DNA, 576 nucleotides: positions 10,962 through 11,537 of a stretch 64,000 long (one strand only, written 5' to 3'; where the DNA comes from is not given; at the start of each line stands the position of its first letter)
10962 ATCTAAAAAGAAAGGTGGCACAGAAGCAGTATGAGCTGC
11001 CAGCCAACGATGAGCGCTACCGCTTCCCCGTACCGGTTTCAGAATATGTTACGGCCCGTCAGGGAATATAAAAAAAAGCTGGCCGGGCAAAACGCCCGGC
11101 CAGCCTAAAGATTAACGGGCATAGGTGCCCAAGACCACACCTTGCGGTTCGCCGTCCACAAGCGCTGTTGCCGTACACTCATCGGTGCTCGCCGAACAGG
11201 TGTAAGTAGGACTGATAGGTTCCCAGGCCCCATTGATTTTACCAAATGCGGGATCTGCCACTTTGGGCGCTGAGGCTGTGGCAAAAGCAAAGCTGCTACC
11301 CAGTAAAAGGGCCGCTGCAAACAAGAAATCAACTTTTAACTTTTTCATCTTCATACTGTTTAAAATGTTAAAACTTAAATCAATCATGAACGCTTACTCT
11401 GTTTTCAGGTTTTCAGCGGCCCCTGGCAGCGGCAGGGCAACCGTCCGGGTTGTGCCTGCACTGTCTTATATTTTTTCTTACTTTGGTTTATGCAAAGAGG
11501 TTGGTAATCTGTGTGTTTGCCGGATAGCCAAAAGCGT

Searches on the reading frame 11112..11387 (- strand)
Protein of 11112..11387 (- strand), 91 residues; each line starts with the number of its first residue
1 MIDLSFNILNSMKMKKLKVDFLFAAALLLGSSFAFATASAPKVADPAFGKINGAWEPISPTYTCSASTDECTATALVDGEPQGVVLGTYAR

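Call 32: search_protein_families(library=pfam, proteins=[window:11112-11387:-], max_evalue=0.001)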
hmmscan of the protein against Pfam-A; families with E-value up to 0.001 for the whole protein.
window:11112-11387:- (91 aa): 1 family
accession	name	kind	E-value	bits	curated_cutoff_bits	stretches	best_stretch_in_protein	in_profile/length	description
PF20130.4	DUF6520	-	5.7e-05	23.8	25.4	1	14-74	1-63/83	Family of unknown function (DUF6520)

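Call 75: search_protein_families(library=padloc, proteins=[window:11112-11387:-], max_evalue=0.01)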
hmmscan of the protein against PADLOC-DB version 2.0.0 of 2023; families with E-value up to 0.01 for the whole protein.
window:11112-11387:- (91 aa): 0 families
